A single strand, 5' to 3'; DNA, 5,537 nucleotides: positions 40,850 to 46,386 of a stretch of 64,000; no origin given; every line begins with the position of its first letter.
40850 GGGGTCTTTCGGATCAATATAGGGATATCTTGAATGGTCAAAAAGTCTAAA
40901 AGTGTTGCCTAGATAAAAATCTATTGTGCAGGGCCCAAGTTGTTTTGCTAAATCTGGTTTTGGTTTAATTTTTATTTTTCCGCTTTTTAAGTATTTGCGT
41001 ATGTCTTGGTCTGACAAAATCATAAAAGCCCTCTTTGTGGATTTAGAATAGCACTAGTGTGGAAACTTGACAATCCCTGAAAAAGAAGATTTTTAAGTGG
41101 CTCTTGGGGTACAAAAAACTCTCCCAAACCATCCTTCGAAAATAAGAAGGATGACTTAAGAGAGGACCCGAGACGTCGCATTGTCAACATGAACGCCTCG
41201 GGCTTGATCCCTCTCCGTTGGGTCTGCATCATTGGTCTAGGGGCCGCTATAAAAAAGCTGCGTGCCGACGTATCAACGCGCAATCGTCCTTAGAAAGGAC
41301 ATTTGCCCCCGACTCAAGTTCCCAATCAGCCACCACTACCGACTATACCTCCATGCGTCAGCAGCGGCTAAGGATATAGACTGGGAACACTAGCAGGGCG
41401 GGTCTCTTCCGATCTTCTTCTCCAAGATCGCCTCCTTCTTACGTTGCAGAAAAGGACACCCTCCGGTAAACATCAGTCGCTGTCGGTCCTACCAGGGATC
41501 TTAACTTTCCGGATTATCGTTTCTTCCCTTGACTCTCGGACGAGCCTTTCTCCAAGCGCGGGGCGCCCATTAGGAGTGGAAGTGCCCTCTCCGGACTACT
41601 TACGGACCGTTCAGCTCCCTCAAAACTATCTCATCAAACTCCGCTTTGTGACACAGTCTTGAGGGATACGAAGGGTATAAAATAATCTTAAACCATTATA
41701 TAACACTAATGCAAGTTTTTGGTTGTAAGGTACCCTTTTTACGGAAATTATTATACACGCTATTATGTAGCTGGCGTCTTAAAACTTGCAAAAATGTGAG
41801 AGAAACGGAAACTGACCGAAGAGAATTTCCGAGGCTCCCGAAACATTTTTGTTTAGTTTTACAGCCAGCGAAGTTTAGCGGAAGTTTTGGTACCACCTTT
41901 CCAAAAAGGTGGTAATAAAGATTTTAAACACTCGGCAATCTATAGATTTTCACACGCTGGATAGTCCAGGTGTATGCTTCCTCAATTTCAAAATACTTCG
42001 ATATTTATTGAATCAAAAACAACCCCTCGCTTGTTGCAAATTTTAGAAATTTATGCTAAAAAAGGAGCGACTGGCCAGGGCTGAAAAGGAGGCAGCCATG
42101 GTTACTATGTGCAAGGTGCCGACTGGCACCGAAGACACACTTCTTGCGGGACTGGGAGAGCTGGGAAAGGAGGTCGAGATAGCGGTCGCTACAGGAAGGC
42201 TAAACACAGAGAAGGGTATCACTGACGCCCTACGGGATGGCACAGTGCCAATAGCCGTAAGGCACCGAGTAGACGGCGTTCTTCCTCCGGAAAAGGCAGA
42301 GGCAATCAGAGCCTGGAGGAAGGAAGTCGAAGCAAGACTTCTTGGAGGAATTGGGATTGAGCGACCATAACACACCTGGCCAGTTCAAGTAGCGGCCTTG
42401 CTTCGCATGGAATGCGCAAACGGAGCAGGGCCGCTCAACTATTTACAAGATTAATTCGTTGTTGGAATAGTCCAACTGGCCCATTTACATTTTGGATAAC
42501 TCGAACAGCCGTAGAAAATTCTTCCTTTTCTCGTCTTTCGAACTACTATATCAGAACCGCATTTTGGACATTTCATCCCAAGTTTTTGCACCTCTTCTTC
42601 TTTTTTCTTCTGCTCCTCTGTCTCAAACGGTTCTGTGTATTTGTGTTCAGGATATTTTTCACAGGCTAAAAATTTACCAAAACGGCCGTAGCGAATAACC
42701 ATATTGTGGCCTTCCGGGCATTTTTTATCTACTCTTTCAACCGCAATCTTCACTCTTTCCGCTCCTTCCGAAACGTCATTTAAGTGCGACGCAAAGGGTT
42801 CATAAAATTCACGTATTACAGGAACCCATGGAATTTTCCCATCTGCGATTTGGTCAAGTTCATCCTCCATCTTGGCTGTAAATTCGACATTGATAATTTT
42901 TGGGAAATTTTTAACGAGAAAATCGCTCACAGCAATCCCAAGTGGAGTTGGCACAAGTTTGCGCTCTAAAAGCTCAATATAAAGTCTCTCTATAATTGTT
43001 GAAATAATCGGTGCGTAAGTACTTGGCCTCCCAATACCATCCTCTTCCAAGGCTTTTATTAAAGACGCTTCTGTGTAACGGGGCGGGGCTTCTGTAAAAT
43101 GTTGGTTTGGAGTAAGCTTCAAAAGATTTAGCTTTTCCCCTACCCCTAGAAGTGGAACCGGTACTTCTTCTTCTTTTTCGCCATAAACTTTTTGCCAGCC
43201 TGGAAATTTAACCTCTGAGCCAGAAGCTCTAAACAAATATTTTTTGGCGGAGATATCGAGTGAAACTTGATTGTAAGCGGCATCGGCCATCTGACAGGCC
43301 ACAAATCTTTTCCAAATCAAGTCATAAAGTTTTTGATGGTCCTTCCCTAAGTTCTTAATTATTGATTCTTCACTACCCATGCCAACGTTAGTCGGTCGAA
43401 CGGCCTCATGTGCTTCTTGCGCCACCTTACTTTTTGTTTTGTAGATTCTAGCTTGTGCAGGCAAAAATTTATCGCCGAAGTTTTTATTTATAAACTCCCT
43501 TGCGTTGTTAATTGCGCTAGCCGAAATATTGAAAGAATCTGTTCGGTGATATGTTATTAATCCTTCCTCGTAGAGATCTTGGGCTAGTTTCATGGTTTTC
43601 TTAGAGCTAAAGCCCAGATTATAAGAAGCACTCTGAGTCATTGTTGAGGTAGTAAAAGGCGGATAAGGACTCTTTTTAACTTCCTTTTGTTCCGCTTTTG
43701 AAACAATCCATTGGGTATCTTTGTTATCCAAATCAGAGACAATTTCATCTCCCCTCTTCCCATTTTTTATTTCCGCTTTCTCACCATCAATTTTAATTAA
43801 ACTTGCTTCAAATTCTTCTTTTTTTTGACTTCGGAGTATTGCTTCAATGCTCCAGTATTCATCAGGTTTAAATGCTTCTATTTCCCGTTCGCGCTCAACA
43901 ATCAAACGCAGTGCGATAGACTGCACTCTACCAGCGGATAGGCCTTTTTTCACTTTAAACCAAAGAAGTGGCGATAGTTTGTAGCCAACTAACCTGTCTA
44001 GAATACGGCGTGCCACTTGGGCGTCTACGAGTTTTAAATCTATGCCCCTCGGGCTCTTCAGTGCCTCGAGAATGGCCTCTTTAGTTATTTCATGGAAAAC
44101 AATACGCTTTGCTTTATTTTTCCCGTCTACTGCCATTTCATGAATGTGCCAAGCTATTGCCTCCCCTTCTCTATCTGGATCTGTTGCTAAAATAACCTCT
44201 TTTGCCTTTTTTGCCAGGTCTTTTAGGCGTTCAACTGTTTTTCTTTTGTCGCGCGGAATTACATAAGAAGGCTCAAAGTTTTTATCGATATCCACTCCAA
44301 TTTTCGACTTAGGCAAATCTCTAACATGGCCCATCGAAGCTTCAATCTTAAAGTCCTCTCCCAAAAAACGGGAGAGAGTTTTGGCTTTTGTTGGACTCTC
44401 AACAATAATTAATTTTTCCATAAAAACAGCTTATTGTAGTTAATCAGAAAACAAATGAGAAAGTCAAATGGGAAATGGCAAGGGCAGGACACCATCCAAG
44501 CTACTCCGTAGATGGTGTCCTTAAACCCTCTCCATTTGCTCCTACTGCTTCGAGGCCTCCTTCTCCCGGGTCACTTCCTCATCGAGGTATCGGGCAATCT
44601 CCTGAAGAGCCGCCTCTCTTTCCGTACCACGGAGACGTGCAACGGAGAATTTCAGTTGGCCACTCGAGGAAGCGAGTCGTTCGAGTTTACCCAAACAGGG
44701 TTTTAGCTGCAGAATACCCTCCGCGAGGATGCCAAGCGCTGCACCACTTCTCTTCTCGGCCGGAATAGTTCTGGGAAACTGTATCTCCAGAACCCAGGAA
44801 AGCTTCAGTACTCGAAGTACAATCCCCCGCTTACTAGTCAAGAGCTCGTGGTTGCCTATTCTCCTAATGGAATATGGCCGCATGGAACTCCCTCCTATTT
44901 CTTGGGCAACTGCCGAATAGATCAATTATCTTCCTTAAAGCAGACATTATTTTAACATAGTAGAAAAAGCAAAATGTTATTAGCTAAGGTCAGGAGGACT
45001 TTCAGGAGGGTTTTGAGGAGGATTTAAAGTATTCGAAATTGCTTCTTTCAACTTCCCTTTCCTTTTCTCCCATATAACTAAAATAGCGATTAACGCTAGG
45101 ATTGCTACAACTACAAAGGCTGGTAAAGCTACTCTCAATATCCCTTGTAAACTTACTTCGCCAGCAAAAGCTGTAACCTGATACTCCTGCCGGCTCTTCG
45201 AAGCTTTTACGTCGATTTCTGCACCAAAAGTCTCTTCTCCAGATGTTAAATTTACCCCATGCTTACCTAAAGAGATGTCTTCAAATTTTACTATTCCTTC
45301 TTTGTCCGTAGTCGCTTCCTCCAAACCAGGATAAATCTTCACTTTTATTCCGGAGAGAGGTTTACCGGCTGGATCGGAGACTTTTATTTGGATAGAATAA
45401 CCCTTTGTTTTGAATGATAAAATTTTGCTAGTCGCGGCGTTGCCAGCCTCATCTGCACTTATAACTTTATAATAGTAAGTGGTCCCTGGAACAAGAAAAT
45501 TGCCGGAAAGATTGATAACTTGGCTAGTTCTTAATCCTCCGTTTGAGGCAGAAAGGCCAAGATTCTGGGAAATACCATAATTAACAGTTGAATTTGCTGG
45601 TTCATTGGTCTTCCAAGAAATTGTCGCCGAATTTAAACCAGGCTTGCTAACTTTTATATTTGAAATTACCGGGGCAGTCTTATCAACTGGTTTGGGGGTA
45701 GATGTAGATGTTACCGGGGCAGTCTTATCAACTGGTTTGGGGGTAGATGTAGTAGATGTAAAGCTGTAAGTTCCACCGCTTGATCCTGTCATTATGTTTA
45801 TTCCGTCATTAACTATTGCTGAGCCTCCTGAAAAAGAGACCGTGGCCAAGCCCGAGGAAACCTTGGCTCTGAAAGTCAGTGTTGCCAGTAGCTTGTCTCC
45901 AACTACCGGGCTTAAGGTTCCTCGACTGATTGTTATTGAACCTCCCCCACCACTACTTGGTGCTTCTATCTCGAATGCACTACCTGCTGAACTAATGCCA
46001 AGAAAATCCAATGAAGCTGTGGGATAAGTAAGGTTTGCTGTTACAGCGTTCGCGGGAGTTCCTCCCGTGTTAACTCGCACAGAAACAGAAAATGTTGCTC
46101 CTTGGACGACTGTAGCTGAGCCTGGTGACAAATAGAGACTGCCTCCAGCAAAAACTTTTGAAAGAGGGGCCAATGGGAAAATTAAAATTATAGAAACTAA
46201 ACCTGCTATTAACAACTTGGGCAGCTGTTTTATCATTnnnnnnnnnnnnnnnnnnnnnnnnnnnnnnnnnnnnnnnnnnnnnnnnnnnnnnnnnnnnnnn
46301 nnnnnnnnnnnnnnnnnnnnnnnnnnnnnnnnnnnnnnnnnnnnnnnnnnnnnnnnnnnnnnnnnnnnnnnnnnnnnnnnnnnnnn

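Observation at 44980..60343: Cohesin-dockerin ('cellulosome-like') cell-surface assembly: two anchored cohesin scaffoldins, a cohesin+dockerin adaptor, and dockerin-tagged protease and beta-propeller subunits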

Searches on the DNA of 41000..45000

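Call 48: search_rna_families(source=window, start=41000, end=45000, threshold=evalue, max_evalue=1)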
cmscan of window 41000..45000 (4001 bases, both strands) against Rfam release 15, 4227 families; matches with E-value up to 1: 1.
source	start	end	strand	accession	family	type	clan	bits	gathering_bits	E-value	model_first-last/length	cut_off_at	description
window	44765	44850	-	RF02219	ZNRD1-AS1_2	Gene; lncRNA;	-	17.6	60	0.5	1-76/76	no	ZNRD1 antisense RNA 1 conserved region 2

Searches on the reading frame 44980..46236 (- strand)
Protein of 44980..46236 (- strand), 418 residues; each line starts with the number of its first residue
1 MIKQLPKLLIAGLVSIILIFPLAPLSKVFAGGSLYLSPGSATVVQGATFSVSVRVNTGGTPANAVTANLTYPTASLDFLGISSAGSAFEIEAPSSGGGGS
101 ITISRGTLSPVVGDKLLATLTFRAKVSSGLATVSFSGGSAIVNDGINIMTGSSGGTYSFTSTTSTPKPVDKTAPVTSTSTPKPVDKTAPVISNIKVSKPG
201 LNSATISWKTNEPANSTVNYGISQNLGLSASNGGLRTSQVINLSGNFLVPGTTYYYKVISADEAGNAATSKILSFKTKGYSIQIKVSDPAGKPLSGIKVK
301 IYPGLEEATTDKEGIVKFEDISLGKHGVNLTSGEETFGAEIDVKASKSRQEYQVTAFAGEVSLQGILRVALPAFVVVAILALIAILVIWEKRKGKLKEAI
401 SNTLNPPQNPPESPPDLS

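Call 3: search_protein_families(library=pfam, proteins=[window:44980-46236:-], max_evalue=1)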
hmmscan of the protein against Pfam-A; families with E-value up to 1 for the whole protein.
window:44980-46236:- (418 aa): 11 families
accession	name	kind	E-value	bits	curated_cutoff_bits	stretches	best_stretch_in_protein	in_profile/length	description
PF16656.11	Pur_ac_phosph_N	-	3.5e-06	27.9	30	1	198-277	8-93/93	Purple acid Phosphatase, N-terminal domain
PF17789.7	MG4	-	8e-06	26.4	24.7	1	280-319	16-59/95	Macroglobulin domain MG4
PF13620.12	CarboxypepD_reg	-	0.0028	18.4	32.3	1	281-332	1-56/82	Carboxypeptidase regulatory-like domain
PF17802.7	SpaA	-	0.0036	17.9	23.1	1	284-329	6-57/91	Prealbumin-like fold domain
PF00041.27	fn3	-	0.0069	17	25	1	191-274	3-82/84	Fibronectin type III domain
PF20578.4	aBig_2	-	0.0083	16.3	27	1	183-214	14-45/89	Atrophied bacterial Ig domain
PF17210.9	SdrD_B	-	0.013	16.1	29.7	0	288-336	18-70/112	SdrD B-like domain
PF24025.1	Ig_DR_A0283-like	-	0.017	15.9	27.1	1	277-328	4-60/102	DR_A0283-like, Ig-like domain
PF25788.1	Ig_Rha78A_N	-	0.075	13.7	27.4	1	237-277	60-101/105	Rha78A-like, N-terminal immunoglobulin domain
PF16371.11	MetallophosN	-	0.16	12.7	35.6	0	141-163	14-36/77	N terminal of Calcineurin-like phosphoesterase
PF17231.7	DUF5305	-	0.41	10.5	29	0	328-387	77-133/217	Family of unknown function (DUF5305)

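Call 4: search_protein_families(library=ncbifam, proteins=[window:44980-46236:-], max_evalue=1)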
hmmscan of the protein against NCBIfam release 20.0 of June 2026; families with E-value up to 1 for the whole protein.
window:44980-46236:- (418 aa): 1 family
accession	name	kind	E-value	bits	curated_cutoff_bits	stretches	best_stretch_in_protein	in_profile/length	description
TIGR04134.1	lipo_with_rSAM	hypoth_equivalog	0.019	15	39.8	1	279-338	39-96/150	radical SAM-associated putative lipoprotein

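Call 18: find_encoding_contigs(protein=window:44980-46236:-, flank=10000, max_places=5)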
Protein window:44980-46236:- (418 aa): no gene with exactly this product is on record in the collection.
